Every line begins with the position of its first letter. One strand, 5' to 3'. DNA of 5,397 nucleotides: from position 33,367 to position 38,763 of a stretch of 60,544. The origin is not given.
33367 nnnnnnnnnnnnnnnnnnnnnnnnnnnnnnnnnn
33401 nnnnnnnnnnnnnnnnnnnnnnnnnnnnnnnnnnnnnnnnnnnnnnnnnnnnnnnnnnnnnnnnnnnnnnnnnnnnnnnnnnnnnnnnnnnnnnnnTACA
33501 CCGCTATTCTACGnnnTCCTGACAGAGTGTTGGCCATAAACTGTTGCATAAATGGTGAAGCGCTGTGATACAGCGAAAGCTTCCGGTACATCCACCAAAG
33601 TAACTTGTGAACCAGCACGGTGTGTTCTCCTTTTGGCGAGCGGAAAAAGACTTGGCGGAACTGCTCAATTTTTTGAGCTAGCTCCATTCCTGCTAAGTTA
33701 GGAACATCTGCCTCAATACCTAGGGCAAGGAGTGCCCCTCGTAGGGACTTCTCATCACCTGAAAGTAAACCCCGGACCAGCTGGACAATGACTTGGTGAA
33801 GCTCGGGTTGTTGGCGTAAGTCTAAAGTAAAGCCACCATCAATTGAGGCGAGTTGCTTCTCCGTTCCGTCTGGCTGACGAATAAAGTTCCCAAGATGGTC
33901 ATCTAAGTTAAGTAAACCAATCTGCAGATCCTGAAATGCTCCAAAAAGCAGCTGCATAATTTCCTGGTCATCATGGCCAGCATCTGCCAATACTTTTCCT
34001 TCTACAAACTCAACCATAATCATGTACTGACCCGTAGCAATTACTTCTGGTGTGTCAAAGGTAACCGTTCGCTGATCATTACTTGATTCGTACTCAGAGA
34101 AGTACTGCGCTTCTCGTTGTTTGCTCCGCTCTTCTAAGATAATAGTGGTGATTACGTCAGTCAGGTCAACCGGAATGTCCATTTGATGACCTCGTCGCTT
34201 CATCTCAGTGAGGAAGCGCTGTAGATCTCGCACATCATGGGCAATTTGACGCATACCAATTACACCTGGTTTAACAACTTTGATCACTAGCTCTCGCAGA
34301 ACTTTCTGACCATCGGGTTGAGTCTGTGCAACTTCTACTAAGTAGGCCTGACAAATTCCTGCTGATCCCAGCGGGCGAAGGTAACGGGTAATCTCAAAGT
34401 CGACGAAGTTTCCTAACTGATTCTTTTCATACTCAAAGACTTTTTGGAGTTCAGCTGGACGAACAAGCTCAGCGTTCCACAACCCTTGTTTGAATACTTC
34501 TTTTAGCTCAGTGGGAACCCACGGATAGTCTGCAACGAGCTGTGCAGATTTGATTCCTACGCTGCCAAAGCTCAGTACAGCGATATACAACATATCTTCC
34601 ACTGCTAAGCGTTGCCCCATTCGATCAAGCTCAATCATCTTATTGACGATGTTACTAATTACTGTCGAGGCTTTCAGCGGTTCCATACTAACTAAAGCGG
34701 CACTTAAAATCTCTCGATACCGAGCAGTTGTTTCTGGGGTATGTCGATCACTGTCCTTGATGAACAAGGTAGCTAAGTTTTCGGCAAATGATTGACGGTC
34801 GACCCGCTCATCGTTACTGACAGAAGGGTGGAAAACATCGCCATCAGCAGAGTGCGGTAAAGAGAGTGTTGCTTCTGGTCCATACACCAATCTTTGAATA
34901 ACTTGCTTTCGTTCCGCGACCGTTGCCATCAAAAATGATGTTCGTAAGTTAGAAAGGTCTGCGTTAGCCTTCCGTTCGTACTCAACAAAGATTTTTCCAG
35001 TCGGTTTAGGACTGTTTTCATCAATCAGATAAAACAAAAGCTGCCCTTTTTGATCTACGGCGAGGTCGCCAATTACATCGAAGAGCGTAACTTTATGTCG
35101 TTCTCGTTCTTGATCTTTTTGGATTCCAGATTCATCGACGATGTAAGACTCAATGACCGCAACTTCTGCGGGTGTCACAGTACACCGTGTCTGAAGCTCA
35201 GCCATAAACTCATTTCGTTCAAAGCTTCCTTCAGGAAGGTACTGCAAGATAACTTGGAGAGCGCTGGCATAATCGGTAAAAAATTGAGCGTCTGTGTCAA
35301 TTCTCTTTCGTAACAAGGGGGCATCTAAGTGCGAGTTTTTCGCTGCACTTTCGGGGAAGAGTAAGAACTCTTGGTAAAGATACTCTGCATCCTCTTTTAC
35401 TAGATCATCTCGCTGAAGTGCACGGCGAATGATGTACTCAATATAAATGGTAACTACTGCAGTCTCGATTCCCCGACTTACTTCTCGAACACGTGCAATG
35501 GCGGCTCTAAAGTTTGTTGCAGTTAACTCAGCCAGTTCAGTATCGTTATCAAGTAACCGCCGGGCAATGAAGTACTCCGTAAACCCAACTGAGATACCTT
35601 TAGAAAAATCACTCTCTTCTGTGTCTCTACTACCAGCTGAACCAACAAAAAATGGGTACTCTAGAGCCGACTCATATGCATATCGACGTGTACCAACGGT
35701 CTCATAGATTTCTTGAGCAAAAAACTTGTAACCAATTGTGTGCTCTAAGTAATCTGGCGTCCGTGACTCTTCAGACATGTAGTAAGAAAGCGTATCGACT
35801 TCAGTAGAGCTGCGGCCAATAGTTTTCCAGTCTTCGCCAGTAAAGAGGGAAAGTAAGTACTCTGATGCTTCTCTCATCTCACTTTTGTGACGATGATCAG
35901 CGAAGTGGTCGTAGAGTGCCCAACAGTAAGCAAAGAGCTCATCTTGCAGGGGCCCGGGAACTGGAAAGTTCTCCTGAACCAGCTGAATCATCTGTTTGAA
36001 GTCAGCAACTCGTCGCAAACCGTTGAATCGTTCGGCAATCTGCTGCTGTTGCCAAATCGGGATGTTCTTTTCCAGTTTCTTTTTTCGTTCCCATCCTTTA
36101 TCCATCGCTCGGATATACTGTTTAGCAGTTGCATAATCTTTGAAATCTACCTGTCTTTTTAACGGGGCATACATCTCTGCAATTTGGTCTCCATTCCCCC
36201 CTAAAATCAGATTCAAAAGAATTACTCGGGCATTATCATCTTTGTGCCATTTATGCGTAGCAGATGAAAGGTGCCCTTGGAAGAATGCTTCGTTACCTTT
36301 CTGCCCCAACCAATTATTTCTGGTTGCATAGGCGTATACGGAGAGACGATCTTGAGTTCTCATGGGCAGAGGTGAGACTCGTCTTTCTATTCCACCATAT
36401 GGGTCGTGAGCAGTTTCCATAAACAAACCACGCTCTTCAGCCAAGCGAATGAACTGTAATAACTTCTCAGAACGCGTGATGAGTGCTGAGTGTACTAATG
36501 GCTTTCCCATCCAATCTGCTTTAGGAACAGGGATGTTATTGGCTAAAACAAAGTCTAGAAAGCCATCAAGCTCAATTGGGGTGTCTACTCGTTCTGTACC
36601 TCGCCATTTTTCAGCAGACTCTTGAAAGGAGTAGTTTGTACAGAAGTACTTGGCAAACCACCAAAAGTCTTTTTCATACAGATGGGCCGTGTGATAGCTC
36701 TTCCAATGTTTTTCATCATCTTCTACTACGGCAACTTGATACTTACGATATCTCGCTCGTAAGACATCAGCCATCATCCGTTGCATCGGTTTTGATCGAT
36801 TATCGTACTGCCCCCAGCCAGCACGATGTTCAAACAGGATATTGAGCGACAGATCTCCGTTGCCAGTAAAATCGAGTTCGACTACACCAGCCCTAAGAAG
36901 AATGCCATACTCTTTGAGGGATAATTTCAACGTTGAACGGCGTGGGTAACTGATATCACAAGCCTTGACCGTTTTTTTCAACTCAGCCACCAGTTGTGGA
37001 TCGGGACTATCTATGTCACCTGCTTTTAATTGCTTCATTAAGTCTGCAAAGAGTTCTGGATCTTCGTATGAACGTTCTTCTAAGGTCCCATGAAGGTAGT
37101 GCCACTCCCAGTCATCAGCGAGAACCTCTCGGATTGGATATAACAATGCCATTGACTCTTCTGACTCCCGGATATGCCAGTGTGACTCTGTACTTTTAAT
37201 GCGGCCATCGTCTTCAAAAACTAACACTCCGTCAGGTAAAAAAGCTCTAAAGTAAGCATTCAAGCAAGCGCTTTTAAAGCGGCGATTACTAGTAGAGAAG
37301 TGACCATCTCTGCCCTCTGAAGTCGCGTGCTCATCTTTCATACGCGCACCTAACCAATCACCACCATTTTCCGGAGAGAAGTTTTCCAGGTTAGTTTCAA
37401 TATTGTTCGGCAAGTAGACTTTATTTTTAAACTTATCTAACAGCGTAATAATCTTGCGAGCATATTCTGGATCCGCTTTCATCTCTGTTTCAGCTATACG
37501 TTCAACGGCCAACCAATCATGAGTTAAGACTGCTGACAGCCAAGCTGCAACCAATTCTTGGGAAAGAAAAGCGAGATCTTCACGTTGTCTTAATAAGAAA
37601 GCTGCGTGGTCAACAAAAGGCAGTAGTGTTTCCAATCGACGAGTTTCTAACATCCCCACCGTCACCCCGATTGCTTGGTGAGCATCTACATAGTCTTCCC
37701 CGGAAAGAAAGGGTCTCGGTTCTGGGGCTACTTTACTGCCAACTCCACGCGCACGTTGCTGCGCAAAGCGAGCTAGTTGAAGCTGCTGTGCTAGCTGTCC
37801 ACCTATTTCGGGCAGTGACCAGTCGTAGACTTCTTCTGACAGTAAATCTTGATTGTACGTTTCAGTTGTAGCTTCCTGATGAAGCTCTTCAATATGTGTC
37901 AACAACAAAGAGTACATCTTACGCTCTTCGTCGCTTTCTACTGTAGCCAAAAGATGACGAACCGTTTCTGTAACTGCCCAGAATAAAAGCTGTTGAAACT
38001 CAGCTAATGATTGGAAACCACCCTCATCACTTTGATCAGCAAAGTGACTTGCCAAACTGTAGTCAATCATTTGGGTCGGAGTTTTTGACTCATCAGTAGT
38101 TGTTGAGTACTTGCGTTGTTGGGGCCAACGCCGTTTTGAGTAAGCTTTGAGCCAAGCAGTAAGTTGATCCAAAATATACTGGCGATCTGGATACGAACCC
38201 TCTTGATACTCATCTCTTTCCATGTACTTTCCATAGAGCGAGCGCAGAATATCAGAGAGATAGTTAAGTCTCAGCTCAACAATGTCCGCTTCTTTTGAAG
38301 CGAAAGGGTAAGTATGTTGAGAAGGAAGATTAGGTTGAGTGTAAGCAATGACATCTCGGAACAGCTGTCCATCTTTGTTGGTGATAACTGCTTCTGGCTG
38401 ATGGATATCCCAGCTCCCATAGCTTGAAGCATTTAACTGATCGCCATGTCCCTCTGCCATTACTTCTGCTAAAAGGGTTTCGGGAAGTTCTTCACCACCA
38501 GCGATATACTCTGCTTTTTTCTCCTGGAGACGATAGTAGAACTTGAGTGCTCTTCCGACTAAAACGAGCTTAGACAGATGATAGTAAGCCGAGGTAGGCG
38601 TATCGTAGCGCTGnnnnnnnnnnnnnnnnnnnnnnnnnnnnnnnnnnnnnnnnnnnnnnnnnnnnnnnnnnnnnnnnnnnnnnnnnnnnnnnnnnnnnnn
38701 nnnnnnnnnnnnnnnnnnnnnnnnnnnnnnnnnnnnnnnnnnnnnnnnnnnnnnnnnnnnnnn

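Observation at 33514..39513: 1999-aa cytoplasmic giant protein fusing an M48-type metalloprotease motif set to an ABC1/UbiB kinase-like domain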

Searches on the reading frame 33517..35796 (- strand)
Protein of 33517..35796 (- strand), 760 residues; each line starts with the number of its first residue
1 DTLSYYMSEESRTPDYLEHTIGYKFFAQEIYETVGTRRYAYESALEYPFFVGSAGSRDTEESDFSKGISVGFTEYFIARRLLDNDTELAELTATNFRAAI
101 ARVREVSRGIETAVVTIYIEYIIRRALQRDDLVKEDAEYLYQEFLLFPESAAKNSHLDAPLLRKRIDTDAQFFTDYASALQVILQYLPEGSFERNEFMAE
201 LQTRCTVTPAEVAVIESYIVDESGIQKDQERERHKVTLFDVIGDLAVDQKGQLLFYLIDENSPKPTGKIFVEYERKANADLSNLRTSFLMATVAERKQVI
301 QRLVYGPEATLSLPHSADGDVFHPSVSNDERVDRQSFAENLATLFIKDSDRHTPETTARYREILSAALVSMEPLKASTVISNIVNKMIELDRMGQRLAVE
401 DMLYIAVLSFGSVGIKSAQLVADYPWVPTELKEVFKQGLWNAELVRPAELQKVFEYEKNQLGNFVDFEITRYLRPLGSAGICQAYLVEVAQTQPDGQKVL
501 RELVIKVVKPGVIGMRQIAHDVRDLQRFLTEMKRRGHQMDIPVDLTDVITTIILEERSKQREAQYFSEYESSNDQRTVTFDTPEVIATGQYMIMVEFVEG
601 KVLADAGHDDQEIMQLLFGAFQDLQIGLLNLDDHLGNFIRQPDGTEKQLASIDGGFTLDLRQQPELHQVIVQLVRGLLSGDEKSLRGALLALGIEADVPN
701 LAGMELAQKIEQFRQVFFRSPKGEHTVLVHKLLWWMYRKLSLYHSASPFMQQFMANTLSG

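Call 51: predict_structure(alignment_id=A3)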
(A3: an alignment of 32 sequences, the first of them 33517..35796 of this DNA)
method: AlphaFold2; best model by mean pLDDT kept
length: 760 residues; sequences in the alignment: 32
mean_pLDDT: 85.0   pTM: 0.81
mean pLDDT of the five models: 85.0, 84.8, 84.6, 83.8, 82.4
residues with pLDDT >= 90: 327; 70-90: 355; 50-70: 53; < 50: 25
segments of 3 or more residues with pLDDT < 50: 1-4, 56-66, 230-236
pLDDT, mean of each block of 10 residues (from residue 1): 47 71 87 77 67 50 49 87 95 95 94 91 91 94 90 84 93 96 92 88 96 92 55 49 74 87 80 70 78 81 74 72 80 88 86 88 91 87 91 87 88 85 83 83 88 95 95 88 95 94 94 85 89 86 83 90 94 89 95 95 90 93 94 91 84 92 95 92 91 86 88 86 82 91 89 80
secondary structure, 60 per line:
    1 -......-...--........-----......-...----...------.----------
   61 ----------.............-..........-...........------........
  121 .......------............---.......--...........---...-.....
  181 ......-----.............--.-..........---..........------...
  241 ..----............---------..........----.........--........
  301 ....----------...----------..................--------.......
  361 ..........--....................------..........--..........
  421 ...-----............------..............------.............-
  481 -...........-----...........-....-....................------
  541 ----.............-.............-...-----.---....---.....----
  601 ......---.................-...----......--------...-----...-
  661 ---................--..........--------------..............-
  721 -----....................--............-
elements in order (helices of 4 or more, strands of 3 or more residues): H2-7 H14-21 H27-32 H72-83 H85-94 H96-106 H113-127 H134-145 H149-155 H158-168 H176-186 H192-204 H209-218 H222-231 H238-242 H247-258 H268-277 H282-290 H293-304 H328-345 H354-370 H373-392 H399-408 H411-423 H429-440 H447-460 E467-479 E482-492 E498-508 H510-513 H515-534 H545-557 H559-571 E585-588 E592-596 H603-606 H610-626 E628-630 E638-640 E649-651 E657-659 H664-679 H682-691 H706-719 H726-745 H748-759

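Call 54: fold_search(model_id=the predicted structure, library=pdb)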
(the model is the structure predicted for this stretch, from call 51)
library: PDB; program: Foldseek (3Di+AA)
matches with E <= 10: 912; with E <= 0.001: 34
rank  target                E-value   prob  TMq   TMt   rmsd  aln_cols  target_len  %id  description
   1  4ped                  5.4e-10  1.00  0.35  0.64   5.9       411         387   18  Mitochondrial ADCK3 employs an atypical protein kinase-like fold to enable coenzyme Q biosynthes (released 2014-11-19)
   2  5i35                  2.3e-09  1.00  0.35  0.65   5.8       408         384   18  Structure of the Human mitochondrial kinase COQ8A R611K with AMPPNP (Cerebellar Ataxia and Ubiquinone Deficiency Through (released 2016-08-17)
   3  7udp                  3.2e-09  1.00  0.35  0.65   5.7       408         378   17  Crystal structure of COQ8A-CA157 inhibitor complex in space group C2 (released 2023-01-18)
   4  7udq_A                4.2e-09  1.00  0.35  0.66   5.6       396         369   17  Crystal structure of COQ8A-CA157 inhibitor complex in space group P1 (released 2023-01-18)
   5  5yk1                  7.0e-09  1.00  0.24  0.41  13.5       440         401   15  The complex structure of Rv3197-AMPPNP from Mycobacterium tuberculosis (released 2018-02-07)
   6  7udq_B                7.7e-09  1.00  0.35  0.65   5.7       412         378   19  Crystal structure of COQ8A-CA157 inhibitor complex in space group P1 (released 2023-01-18)
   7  5yjz                  1.0e-08  1.00  0.25  0.41  12.4       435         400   16  The native crystal structure of Rv3197 from Mycobacterium tuberculosis (released 2018-02-07)
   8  5yk0                  1.8e-08  1.00  0.25  0.43  11.5       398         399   15  The complex structure of Rv3197-ADP from Mycobacterium tuberculosis (released 2018-02-07)
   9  5yk2                  2.8e-08  1.00  0.23  0.40  12.8       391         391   18  The complex structure of Rv3197-erythromycin from Mycobacterium tuberculosis (released 2018-02-07)
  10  7cz2                  4.4e-08  1.00  0.27  0.56   7.4       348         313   17  The complex structure of MSMEG_1954-ADP from Mycobacterium smegmatis (released 2021-12-08)
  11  7vbt_A                1.8e-05  1.00  0.18  0.39  16.4       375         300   11  Crystal structure of RIOK2 in complex with CQ211 (released 2022-07-06)
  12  7vbt_B                3.8e-05  1.00  0.17  0.39  16.8       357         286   12  Crystal structure of RIOK2 in complex with CQ211 (released 2022-07-06)
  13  6hk6_E                5.3e-05  1.00  0.17  0.38  16.3       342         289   12  Human RIOK2 bound to inhibitor (released 2018-10-24)
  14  6hk6_F                6.1e-05  1.00  0.17  0.38  16.4       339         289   12  Human RIOK2 bound to inhibitor (released 2018-10-24)
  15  6hk6_I                1.2e-04  1.00  0.17  0.41  16.1       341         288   13  Human RIOK2 bound to inhibitor (released 2018-10-24)
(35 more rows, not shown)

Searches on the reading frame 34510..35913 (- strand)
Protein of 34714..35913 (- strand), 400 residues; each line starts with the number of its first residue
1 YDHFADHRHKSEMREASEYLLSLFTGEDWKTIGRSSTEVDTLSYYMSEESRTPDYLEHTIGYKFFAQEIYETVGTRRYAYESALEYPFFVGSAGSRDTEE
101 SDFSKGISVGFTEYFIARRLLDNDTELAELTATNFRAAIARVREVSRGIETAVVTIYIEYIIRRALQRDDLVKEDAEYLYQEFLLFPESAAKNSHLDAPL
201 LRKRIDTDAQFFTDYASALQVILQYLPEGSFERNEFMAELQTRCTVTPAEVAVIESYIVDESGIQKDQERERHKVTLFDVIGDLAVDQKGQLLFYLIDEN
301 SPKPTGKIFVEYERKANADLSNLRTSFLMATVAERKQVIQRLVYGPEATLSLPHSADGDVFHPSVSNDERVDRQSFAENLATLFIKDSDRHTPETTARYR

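Call 18: search_protein_families(library=pfam, proteins=[window:34714-35913:-], max_evalue=10)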
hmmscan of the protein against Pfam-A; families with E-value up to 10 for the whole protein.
window:34714-35913:- (400 aa): 1 family
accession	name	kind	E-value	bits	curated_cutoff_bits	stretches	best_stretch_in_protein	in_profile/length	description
PF03331.19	LpxC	-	0.18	11.7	27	1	252-286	208-240/268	UDP-3-O-acyl N-acetylglycosamine deacetylase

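Call 58: search_solved_structures(query=A4, max_evalue=1)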
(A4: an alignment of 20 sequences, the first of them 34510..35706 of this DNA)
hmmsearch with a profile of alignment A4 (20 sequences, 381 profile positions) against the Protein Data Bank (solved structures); distinct sequences matched with E-value up to 1: 8.
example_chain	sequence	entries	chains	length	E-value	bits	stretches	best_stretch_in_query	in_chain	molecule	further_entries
5kc8_A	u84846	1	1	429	0.12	14.6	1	272-337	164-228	Glutamate receptor ionotropic, delta-2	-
9fj2_A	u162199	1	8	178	0.2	13.9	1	197-281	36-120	Rubrerythrin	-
5l2e_A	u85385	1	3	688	0.29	13.4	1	272-337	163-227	Glutamate receptor ionotropic, delta-2,Glutamate receptor ionotropic, delta-2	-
9oop_A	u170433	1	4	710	0.33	13.2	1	272-337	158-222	Human delta 2 receptor with R710W Cerebellar Ataxia mutation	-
6lu9_A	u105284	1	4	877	0.44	12.8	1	272-337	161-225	Glutamate receptor ionotropic, delta-2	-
9nwo_A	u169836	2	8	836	0.44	12.8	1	272-337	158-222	Glutamate receptor ionotropic, delta-2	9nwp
9ooo_A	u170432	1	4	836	0.44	12.8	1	272-337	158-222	Glutamate receptor ionotropic, delta-2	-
5kca_A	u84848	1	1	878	0.52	12.6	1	272-337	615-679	Cerebellin-1,Cerebellin-1,Cerebellin-1,Glutamate receptor ionotropic, delta-2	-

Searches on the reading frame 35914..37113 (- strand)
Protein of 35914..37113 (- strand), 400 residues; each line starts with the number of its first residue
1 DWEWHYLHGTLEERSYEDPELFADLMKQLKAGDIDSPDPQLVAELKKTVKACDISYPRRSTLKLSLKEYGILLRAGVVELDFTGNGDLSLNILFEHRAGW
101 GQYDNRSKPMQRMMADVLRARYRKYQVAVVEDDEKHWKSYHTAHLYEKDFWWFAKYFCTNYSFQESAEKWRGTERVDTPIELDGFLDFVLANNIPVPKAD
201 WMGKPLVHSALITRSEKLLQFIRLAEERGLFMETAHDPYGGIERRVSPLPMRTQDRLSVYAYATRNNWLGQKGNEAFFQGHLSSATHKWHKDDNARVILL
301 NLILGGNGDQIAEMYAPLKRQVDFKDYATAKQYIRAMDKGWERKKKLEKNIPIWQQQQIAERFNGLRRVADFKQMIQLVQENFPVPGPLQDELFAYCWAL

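Call 18: search_protein_families(library=pfam, proteins=[window:35914-37113:-], max_evalue=10)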
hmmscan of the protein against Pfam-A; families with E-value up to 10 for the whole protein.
window:35914-37113:- (400 aa): 1 family
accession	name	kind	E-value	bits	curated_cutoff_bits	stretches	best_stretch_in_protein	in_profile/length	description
PF19802.4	DUF6285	-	0.069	14.3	28.1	1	17-51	48-82/91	Domain of unknown function (DUF6285)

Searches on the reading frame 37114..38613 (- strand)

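Call 18: search_protein_families(library=pfam, proteins=[window:37114-38613:-], max_evalue=10)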
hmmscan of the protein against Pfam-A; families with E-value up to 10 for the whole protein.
window:37114-38613:- (500 aa): 2 families
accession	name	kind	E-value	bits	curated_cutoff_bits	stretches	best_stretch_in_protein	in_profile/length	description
PF17666.6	DUF5528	-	0.0014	19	28.9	1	352-399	82-129/152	Family of unknown function (DUF5528)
PF09286.16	Pro-kuma_activ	-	0.15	12.7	23.5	1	107-158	24-74/143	Pro-kumamolisin, activation domain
